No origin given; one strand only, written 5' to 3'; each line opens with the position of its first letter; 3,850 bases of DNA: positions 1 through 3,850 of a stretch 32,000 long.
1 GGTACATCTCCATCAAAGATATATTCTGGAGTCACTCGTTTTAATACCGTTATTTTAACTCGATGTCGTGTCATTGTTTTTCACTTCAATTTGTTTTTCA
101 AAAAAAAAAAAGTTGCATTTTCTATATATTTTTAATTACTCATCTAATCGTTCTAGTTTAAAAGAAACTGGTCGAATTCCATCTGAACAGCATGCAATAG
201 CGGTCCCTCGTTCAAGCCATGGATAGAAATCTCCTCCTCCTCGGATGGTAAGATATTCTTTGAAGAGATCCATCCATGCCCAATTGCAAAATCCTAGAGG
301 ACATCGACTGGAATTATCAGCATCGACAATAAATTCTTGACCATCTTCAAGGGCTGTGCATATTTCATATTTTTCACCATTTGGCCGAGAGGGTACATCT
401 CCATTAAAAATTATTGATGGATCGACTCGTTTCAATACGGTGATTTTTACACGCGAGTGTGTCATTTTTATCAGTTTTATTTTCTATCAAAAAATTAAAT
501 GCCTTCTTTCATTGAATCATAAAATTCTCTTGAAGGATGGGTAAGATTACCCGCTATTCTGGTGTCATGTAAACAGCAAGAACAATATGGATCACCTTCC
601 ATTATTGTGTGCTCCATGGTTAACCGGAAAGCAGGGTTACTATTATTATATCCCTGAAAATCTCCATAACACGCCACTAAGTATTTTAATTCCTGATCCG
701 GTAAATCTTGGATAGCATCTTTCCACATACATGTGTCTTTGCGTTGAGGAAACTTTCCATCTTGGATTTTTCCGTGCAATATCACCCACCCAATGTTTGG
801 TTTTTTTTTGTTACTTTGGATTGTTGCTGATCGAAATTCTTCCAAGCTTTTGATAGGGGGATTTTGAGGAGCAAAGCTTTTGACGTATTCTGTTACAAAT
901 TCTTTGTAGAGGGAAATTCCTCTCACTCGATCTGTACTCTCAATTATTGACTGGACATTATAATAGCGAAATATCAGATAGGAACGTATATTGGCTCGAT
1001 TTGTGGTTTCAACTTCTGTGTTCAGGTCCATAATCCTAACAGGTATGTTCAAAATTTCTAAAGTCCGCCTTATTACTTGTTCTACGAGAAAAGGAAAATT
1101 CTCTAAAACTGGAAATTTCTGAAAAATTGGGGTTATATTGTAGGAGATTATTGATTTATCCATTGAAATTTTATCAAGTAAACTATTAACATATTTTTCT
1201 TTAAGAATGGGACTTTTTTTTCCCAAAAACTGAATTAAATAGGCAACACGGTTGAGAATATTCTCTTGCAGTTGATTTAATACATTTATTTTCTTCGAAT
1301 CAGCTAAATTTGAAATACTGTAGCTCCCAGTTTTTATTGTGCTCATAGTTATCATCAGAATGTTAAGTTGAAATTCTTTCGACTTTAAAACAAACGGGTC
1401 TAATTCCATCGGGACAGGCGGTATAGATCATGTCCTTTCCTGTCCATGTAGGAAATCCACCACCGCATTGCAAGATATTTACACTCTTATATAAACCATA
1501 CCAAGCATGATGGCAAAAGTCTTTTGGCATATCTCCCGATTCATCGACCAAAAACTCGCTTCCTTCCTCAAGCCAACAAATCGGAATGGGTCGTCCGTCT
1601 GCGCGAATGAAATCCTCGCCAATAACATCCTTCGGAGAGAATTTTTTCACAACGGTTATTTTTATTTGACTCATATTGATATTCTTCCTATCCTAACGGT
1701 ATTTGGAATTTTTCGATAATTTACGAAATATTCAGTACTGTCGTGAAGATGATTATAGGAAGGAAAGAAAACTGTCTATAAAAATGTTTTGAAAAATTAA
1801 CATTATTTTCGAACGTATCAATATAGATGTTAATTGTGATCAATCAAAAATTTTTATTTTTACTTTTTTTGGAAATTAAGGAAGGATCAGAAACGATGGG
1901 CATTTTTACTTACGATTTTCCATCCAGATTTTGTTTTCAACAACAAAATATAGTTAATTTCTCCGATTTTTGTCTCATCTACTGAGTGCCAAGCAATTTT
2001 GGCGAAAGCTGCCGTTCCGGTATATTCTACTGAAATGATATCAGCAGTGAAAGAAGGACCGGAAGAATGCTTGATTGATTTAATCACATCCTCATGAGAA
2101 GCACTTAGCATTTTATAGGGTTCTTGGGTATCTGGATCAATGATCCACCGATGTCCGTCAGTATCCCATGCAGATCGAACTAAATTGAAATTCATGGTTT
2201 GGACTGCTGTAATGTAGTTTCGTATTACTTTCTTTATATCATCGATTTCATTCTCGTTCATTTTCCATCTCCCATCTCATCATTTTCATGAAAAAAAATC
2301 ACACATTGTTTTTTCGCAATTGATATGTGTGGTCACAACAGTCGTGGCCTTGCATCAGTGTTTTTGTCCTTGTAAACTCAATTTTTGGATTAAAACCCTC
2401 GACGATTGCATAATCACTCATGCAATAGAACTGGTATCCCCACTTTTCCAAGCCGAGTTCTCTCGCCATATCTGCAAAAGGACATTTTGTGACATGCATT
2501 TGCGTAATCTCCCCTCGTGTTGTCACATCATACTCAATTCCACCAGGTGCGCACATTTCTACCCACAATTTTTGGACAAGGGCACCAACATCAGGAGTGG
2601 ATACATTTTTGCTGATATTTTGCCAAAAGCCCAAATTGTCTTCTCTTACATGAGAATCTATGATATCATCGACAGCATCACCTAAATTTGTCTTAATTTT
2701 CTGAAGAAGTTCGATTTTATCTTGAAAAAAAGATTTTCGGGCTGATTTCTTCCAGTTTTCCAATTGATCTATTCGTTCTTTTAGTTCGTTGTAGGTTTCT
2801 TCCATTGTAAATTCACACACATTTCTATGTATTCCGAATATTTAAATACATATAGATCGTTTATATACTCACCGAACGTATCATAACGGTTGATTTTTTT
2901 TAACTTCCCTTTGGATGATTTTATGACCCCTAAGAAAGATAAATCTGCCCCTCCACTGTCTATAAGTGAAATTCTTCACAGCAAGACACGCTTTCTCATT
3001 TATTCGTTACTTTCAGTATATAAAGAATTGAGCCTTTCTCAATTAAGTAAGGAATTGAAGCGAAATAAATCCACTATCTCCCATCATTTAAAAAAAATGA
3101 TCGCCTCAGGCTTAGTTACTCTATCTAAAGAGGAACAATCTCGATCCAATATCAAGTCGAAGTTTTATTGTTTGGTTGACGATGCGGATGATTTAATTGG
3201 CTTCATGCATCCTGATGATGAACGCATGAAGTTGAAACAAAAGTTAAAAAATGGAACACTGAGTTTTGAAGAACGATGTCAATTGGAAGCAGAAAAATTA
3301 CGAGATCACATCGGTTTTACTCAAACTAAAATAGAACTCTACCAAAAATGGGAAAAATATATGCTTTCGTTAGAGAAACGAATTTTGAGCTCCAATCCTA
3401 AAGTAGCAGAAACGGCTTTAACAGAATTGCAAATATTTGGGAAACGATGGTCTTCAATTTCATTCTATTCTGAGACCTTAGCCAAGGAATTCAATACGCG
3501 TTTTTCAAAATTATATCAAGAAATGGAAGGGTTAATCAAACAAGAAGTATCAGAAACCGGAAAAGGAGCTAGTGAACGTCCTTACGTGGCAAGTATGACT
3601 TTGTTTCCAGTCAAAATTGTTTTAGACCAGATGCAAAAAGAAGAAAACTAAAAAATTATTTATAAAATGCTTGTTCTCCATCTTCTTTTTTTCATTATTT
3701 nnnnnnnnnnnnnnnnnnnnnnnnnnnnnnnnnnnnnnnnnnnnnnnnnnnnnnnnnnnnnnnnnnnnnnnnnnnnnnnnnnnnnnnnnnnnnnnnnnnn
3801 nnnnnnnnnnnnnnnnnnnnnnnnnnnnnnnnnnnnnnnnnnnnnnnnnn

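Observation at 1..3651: Paralog-rich cluster: three TIGR04076 small Cys proteins interleaved with two ATC-hydrolase-like proteins, an NTF2-like protein and a divergent ArsR regulator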

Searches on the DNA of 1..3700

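Call 83: search_rna_families(source=window, start=1, end=3700, threshold=evalue, max_evalue=1)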
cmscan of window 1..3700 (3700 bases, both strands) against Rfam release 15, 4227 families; matches with E-value up to 1: 0.
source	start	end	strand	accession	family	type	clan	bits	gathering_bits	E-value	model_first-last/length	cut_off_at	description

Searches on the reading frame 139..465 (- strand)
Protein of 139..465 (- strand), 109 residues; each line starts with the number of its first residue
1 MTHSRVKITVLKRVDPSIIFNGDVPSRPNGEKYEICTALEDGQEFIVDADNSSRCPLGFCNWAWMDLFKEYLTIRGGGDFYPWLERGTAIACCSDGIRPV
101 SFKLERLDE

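Call 5: search_protein_families(library=pfam, proteins=[window:139-465:-], max_evalue=0.01)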
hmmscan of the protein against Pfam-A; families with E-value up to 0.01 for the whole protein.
window:139-465:- (109 aa): 0 families

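Call 6: search_protein_families(library=ncbifam, proteins=[window:139-465:-], max_evalue=0.01)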
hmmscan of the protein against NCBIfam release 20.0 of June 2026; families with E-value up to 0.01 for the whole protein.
window:139-465:- (109 aa): 1 family
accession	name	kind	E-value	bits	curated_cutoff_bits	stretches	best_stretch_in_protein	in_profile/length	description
TIGR04076.1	TIGR04076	subfamily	7.5e-17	61.7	33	1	5-109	3-91/91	TIGR04076 family protein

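Call 82: search_protein_families(library=padloc, proteins=[window:139-465:-], max_evalue=0.01)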
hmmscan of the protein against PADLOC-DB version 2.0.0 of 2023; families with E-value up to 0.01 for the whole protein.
window:139-465:- (109 aa): 0 families
